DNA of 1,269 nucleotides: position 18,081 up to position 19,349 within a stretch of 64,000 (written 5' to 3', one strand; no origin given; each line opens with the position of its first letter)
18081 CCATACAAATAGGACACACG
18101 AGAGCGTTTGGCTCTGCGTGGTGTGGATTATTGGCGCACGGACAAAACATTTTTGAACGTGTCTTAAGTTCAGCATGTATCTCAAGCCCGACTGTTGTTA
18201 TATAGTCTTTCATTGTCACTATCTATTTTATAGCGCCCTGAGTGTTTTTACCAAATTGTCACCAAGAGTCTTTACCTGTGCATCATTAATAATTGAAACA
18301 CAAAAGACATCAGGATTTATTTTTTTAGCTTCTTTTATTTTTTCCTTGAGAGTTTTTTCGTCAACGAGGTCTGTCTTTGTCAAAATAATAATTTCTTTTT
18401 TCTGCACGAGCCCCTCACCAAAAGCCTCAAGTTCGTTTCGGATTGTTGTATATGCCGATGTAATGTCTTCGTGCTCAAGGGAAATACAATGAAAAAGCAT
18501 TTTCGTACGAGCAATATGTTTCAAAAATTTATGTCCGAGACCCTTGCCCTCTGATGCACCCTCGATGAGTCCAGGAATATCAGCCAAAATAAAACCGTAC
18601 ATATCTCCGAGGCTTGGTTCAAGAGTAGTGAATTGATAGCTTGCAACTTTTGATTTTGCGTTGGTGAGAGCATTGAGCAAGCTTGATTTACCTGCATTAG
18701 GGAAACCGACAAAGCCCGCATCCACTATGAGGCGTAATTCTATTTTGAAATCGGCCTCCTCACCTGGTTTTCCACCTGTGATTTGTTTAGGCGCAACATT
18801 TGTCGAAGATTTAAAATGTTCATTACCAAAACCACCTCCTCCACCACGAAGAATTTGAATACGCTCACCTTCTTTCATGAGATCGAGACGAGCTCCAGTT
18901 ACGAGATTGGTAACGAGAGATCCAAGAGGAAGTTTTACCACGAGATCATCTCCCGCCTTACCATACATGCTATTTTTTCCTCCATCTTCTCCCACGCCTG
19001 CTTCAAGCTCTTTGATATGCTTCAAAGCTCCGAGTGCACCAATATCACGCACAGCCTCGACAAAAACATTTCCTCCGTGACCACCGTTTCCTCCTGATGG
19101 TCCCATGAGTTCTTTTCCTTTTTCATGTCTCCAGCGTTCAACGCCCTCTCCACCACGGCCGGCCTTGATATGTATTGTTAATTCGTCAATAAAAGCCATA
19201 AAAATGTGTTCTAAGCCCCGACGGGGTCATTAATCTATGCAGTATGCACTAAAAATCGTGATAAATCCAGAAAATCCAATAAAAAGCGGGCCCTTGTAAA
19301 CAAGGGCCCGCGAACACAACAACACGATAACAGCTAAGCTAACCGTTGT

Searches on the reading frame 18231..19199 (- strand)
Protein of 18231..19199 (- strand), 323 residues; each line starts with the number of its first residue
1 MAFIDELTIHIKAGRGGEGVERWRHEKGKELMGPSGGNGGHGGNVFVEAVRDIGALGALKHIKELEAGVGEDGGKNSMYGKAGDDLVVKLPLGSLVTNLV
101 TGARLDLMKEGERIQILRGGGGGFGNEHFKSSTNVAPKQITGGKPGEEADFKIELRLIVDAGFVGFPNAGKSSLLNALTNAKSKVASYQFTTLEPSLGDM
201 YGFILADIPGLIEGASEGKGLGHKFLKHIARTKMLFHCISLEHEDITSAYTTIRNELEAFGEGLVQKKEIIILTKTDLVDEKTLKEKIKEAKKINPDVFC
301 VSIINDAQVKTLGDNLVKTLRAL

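Call 11: search_protein_families(library=pfam, proteins=[window:18231-19199:-])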
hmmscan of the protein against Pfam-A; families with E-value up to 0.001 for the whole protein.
window:18231-19199:- (323 aa): 5 families
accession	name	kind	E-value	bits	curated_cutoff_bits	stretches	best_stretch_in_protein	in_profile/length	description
PF01018.28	GTP1_OBG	-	1.3e-40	139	27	1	4-157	1-155/155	GTP1/OBG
PF01926.29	MMR_HSR1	-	1.2e-24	87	21.9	1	161-275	2-113/113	50S ribosome-binding GTPase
PF02421.24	FeoB_N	-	1.3e-07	31.7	27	1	163-211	5-57/156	Ferrous iron transport protein B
PF03193.22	RsgA_GTPase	-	2.4e-07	31.2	30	0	268-319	55-107/174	RsgA GTPase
PF02492.25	cobW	-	0.00035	20.6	20.7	0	262-297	139-175/180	CobW/HypB/UreG, nucleotide-binding domain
